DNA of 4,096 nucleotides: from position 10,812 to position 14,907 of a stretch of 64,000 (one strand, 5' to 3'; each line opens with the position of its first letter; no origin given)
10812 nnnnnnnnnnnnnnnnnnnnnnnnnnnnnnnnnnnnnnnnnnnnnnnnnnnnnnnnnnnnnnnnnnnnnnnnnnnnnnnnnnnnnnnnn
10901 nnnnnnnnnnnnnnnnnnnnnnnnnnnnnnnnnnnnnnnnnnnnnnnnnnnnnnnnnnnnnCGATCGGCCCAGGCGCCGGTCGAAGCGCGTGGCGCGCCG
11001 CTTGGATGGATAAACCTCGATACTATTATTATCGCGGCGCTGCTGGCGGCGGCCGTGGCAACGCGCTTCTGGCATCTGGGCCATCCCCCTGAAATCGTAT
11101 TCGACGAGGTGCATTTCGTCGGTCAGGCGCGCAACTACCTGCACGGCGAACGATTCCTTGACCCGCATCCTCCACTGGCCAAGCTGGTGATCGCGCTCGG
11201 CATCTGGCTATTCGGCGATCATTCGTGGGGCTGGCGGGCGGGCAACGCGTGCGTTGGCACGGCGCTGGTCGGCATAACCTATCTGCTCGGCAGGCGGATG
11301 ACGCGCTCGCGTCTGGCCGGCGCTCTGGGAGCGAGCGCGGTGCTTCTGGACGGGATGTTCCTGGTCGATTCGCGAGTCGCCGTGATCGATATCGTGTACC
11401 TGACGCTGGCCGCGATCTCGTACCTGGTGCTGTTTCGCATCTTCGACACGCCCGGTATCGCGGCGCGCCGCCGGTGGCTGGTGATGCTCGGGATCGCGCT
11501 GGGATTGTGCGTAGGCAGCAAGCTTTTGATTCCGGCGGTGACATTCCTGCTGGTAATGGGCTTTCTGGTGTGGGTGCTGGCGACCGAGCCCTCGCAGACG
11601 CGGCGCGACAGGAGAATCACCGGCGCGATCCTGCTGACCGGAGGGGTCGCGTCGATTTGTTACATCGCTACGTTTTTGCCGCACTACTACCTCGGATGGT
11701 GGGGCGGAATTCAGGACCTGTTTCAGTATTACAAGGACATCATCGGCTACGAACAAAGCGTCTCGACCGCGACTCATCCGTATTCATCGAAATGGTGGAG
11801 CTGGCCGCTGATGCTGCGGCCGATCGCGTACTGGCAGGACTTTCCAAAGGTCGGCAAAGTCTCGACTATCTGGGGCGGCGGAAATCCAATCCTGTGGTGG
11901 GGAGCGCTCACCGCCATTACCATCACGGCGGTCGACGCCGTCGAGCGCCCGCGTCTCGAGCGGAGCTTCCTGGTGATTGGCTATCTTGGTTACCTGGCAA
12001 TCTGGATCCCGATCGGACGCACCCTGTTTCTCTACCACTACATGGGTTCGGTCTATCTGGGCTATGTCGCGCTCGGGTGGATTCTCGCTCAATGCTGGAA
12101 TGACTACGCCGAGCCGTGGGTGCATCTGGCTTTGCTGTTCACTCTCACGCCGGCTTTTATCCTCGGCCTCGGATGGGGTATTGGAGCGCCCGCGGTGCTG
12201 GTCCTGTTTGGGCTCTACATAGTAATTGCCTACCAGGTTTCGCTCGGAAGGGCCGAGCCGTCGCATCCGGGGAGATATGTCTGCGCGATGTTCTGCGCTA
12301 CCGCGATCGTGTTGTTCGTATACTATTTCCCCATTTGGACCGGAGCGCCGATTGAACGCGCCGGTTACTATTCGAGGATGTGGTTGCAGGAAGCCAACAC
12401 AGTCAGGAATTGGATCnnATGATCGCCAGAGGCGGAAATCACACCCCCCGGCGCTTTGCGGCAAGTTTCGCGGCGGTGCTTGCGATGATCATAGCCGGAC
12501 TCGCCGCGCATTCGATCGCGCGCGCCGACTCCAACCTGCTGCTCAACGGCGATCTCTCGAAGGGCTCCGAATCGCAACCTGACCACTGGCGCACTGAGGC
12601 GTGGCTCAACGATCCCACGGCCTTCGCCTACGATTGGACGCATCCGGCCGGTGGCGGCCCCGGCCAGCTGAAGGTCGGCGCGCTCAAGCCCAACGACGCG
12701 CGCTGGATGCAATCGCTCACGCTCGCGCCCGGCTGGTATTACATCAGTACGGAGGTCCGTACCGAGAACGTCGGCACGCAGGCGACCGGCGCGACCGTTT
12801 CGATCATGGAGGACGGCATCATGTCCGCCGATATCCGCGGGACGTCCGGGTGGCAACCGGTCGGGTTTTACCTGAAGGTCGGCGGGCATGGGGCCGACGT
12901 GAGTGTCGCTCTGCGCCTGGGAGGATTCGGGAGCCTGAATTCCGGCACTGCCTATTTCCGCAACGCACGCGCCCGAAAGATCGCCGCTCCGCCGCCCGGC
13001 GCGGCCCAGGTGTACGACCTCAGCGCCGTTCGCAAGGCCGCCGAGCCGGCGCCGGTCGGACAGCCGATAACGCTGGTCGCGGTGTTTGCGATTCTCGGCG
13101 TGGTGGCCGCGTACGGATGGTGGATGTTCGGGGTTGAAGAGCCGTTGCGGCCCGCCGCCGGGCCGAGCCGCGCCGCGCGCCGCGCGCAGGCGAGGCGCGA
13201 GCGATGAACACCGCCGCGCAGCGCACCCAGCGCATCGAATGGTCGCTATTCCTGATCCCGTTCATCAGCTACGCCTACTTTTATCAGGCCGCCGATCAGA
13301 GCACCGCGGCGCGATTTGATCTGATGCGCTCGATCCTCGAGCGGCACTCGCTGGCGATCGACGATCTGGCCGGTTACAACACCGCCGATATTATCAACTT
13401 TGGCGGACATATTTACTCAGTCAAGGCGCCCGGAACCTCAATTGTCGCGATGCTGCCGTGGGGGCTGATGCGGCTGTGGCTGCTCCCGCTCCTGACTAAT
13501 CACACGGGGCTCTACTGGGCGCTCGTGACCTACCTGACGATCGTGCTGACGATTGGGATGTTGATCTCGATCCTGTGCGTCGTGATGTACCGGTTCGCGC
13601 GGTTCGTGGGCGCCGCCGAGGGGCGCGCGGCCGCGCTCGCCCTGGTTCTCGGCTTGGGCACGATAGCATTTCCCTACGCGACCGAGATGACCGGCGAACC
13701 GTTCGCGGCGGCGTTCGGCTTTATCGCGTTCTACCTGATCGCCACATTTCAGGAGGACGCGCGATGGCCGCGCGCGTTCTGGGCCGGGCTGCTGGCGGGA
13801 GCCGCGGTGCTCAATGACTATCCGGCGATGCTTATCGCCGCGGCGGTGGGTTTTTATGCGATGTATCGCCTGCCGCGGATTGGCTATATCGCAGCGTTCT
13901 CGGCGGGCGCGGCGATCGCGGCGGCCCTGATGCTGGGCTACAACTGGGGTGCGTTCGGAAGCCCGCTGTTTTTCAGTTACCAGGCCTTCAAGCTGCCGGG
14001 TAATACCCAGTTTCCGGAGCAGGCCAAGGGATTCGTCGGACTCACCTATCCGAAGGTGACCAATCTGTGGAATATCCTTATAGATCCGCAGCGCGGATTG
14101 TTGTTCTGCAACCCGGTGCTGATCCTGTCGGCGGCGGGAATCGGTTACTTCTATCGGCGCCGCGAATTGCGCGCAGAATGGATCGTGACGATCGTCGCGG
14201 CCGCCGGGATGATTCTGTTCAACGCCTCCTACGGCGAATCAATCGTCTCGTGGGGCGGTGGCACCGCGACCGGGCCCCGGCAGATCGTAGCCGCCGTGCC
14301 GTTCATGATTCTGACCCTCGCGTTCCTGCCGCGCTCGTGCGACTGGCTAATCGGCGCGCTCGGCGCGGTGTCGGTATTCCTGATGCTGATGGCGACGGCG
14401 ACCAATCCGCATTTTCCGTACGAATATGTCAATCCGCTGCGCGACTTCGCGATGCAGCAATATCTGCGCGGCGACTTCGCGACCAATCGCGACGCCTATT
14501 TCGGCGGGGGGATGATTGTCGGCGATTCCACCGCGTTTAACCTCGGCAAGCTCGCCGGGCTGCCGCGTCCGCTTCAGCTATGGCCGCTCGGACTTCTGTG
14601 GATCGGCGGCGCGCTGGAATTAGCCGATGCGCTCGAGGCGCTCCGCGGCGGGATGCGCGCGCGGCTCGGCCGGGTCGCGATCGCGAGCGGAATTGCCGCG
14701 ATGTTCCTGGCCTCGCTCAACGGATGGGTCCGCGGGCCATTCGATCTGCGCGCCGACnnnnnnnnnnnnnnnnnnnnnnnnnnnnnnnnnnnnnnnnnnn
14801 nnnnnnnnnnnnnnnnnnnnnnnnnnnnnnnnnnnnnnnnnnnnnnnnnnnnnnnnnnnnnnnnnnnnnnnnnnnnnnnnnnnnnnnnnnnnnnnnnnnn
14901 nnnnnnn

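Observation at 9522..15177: Translationally coupled three-gene module: double GT-C fusion, CBM-like anchored protein, and polytopic protein with PA14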

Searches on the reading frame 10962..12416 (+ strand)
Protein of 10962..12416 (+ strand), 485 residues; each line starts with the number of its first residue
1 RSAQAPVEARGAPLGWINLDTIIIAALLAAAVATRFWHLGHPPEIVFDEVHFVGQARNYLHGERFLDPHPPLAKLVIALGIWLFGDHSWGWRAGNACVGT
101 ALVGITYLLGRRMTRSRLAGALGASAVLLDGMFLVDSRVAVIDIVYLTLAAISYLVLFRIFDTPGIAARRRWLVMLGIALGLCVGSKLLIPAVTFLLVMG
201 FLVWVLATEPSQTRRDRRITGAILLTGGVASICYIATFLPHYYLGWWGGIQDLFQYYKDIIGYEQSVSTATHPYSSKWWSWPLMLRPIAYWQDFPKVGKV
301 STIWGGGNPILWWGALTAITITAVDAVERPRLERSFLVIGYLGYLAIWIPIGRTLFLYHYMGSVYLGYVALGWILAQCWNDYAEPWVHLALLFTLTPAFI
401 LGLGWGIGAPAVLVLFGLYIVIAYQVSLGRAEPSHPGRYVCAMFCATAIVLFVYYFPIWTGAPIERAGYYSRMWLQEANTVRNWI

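Call 61: search_solved_structures(query=window:10962-12416:+, max_evalue=0.001, show_alignments=3)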
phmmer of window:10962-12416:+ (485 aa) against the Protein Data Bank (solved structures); distinct sequences matched with E-value up to 0.001: 4.
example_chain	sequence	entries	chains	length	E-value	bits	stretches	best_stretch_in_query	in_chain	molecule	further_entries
9i5k_A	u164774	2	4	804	1.3e-19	73.8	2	11-196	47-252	Dolichyl-phosphate-mannose--protein mannosyltransferase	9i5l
9e61_A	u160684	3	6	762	8.9e-11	44.7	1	25-196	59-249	Dolichyl-phosphate-mannose--protein mannosyltransferase 4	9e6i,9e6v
6p25_A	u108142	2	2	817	1.2e-10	44.3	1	21-207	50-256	Dolichyl-phosphate-mannose--protein mannosyltransferase 1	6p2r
6p25_B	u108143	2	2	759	1.4e-05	27.5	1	14-190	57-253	Dolichyl-phosphate-mannose--protein mannosyltransferase 2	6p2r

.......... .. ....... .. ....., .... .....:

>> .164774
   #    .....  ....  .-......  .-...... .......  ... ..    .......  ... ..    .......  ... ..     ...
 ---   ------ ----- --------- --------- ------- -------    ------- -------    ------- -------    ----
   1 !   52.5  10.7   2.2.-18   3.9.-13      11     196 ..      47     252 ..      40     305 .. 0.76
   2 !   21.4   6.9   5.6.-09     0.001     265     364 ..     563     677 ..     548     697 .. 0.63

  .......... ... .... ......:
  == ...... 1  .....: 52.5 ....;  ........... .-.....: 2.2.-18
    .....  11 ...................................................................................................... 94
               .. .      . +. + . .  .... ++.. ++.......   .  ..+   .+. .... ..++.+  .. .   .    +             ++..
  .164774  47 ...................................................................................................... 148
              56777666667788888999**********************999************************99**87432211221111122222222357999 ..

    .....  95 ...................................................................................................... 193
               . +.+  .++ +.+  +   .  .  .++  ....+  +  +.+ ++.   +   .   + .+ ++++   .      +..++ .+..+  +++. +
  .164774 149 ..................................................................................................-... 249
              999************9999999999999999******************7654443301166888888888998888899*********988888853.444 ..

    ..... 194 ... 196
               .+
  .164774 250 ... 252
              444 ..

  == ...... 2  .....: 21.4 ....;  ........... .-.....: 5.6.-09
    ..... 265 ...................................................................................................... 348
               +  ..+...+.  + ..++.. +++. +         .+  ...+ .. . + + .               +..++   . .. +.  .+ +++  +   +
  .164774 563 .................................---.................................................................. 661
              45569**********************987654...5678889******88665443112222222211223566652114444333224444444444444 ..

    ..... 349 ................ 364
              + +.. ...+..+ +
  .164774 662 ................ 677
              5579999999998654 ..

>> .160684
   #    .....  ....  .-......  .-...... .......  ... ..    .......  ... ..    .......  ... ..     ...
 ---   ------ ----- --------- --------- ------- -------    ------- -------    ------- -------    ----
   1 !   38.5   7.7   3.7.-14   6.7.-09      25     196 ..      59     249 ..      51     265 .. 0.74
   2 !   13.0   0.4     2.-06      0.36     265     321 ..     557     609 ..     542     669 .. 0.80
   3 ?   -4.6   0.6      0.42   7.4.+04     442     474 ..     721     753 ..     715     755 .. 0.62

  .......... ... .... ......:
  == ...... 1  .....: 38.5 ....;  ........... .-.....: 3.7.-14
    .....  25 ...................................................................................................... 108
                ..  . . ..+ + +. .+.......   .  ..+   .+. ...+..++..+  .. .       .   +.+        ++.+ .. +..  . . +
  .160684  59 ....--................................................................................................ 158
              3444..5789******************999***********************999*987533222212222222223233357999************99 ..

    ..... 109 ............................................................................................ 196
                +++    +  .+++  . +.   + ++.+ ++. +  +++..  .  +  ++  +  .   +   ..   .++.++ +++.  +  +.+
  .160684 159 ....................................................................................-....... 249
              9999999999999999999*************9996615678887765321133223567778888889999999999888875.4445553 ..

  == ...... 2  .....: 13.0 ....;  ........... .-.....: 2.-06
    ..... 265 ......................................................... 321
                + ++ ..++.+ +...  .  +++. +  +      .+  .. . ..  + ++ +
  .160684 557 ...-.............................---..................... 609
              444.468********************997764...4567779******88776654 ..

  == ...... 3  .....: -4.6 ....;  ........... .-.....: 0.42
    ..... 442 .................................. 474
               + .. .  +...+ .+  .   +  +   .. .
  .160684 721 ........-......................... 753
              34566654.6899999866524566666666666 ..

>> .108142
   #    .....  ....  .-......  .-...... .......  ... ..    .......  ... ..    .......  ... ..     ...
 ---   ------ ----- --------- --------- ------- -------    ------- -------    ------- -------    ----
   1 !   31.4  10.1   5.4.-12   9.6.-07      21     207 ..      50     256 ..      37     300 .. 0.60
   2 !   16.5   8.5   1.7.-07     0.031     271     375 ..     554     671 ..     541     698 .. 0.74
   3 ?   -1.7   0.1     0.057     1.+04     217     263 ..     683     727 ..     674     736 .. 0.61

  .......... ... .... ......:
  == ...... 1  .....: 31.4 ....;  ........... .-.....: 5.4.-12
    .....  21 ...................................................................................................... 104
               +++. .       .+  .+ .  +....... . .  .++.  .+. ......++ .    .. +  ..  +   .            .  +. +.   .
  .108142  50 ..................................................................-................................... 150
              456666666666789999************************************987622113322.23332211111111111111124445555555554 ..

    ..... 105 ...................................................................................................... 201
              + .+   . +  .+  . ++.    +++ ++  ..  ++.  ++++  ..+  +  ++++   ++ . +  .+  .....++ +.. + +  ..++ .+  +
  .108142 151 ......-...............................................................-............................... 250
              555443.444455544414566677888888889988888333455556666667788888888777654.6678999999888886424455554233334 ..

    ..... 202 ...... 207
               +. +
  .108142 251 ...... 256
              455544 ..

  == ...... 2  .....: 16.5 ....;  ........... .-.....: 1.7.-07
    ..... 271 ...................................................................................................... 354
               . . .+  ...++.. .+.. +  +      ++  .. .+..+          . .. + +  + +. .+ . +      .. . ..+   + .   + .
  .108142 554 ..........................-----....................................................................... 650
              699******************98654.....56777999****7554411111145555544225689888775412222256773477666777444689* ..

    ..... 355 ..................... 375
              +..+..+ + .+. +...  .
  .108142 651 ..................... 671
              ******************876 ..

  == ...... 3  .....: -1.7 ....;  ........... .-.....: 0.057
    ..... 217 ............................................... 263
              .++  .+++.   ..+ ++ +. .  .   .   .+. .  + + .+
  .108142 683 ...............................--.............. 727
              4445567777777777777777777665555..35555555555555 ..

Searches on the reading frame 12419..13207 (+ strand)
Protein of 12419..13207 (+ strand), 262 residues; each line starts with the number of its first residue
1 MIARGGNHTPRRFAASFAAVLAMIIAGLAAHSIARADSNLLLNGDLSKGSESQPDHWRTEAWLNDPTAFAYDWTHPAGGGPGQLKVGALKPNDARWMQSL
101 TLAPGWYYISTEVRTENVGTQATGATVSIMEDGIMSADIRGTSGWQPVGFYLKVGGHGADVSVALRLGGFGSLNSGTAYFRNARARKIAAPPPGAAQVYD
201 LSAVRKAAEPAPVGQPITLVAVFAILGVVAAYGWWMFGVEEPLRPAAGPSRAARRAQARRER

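Call 8: search_protein_families(library=pfam, proteins=[window:12419-13207:+], max_evalue=0.1)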
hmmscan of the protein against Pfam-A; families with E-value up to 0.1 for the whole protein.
window:12419-13207:+ (262 aa): 0 families

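Call 9: search_protein_families(library=ncbifam, proteins=[window:12419-13207:+], max_evalue=0.1)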
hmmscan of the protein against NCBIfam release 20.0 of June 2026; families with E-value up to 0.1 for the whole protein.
window:12419-13207:+ (262 aa): 0 families

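Call 20: find_homologous_proteins(query=window:12419-13207:+)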
Query window:12419-13207:+ (262 aa): 330 proteins with E <= 0.001 among 8000 candidates; the best 120 are listed.
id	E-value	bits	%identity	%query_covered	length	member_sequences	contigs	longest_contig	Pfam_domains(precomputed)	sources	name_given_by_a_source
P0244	4.5e-170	582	100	100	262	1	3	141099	-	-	-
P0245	5.4e-139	480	85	92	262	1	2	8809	-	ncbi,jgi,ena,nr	ncbi:MAG TPA: hypothetical protein VNF29_13195 [Candidatus Binataceae bacterium]|nr:hypothetical pro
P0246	1.1e-129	450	81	88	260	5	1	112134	-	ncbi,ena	-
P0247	1.8e-125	436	79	88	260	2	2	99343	-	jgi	jgi:dolichyl-phosphate-mannose-protein mannosyltransferase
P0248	2.8e-125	435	81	82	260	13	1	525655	-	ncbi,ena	-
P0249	4.9e-123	428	76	92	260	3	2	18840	-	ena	-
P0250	7.6e-123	427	81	81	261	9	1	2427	-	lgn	-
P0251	1.0e-120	420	79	82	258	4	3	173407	-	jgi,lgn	jgi:dolichyl-phosphate-mannose-protein mannosyltransferase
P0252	2.7e-120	419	77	88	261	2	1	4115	-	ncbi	ncbi:MAG: hypothetical protein ACREQR_00955 [Candidatus Binataceae bacterium]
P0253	6.2e-120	418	76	83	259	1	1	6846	-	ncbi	ncbi:MAG: hypothetical protein ACYDC3_17450 [Candidatus Binataceae bacterium]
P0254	1.9e-118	413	76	89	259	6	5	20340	-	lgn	-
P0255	3.6e-106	373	72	85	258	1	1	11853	-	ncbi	-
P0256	9.0e-104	365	63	97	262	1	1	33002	-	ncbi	-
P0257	1.3e-102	361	63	95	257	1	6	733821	-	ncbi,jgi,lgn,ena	-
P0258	1.7e-102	361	68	87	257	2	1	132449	-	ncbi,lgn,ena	ncbi:MAG: hypothetical protein ACLQAT_07040 [Candidatus Binataceae bacterium]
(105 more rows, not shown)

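Call 32: predict_structure(alignment_id=A1)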
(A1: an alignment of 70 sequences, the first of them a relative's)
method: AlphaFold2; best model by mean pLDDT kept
length: 262 residues; sequences in the alignment: 70
mean_pLDDT: 86.5   pTM: 0.70
mean pLDDT of the five models: 86.5, 84.2, 84.0, 83.9, 82.4
residues with pLDDT >= 90: 137; 70-90: 98; 50-70: 21; < 50: 6
segments of 3 or more residues with pLDDT < 50: 33-36
pLDDT, mean of each block of 10 residues (from residue 1): 53 83 81 63 91 85 77 86 92 90 98 92 91 94 92 98 90 87 96 97 95 83 97 89 71 83 78
secondary structure, 60 per line:
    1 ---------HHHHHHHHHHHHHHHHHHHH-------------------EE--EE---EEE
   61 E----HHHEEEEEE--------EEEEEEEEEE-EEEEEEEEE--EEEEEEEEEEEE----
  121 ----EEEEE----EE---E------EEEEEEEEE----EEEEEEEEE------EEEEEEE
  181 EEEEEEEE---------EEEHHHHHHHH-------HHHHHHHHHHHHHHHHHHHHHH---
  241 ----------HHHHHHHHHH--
elements in order: H10-29 E58-61 E69-74 E83-92 E94-102 E105-116 E125-129 E146-154 E159-167 E174-188 E198-200 H201-208 H216-237 H251-260

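Call 38: fold_search(model_id=the predicted structure, library=pdb)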
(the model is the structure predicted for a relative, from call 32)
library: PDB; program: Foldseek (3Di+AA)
matches with E <= 10: 1447; with E <= 0.001: 76
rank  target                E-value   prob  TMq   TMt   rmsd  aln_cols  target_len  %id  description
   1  4d0q                  2.5e-08  1.00  0.42  0.65   4.6       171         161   16  Hyaluronan Binding Module of the Streptococcal Pneumoniae Hyaluronate Lyase (released 2014-08-06)
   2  7xyc_A                1.9e-06  1.00  0.42  0.21   4.0       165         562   15  CryoEM structure of Klebsiella phage Kp7 type II tail fiber gp52 in vitro (released 2023-06-07)
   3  2y6j                  2.9e-06  1.00  0.40  0.59   5.7       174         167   13  X-2 engineered mutated CBM4-2 Carbohydrate Binding Module from a Thermostable Rhodothermus marinus Xylanase (released 2012-03-07)
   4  2zew_A                3.6e-06  1.00  0.41  0.68   4.9       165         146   16  Family 16 Cabohydrate Binding Domain Module 1 (released 2008-03-04)
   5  2y64_A                3.8e-06  1.00  0.41  0.60   5.4       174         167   15  Xylopentaose binding mutated (X-2 L110F) CBM4-2 Carbohydrate Binding Module from a Thermostable Rhodothermus marinus X (released 2012-03-07)
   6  3jxs_A                5.6e-06  1.00  0.44  0.66   4.6       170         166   15  Crystal structure of XG34, an evolved xyloglucan binding CBM (released 2009-10-27)
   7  4bj0_A                5.9e-06  1.00  0.41  0.61   5.5       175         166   14  Xyloglucan binding module (CBM4-2 X2-L110F) in complex with branched xyloses (released 2014-04-23)
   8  2xom_A                6.6e-06  1.00  0.38  0.64   4.7       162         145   15  Atomic resolution structure of TmCBM61 in complex with beta-1,4- galactotriose (released 2010-09-08)
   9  2zey_A                8.2e-06  1.00  0.39  0.66   5.3       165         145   17  Family 16 carbohydrate binding module (released 2008-03-04)
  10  8iqe_B                8.6e-06  1.00  0.41  0.21   3.5       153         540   17  Crystal structure of tetrameric K2-2 TSP (released 2024-02-21)
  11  3oea_A                9.1e-06  1.00  0.41  0.70   4.8       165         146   14  Crystal structure of the Q121E mutants of C.polysaccharolyticus CBM16-1 bound to cellopentaose (released 2010-08-25)
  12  5w6h_A                9.1e-06  1.00  0.41  0.17   5.1       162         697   12  Crystal structure of Bacteriophage CBA120 tailspike protein 4 enzymatically active domain (TSP4dN, orf213) (released 2018-10-24)
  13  3see                  9.1e-06  1.00  0.38  0.46   7.5       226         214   13  Crystal structure of a putative sugar binding protein (BT_4411) from Bacteroides thetaiotaomicron VPI-5482 at 1.25 A res (released 2011-08-03)
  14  8iq9_A                1.2e-05  1.00  0.41  0.20   4.0       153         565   16  Crystal structure of trimeric K2-2 TSP in complex with tetrasaccharide and octasaccharide (released 2024-02-21)
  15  8iqe_A                1.3e-05  1.00  0.39  0.19   3.7       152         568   15  Crystal structure of tetrameric K2-2 TSP (released 2024-02-21)
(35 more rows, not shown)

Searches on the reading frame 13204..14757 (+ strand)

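Call 14: search_protein_families(library=pfam, proteins=[window:13204-14757:+], max_evalue=10)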
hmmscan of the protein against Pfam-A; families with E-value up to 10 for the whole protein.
seq(518 aa): 2 families
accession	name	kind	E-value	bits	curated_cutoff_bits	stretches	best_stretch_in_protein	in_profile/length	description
PF19606.4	DUF6111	-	0.17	12.7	24.1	1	11-36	7-32/87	Family of unknown function (DUF6111)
PF13231.12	PMT_2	-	1.7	9.3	26.1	1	119-226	30-138/160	Dolichyl-phosphate-mannose-protein mannosyltransferase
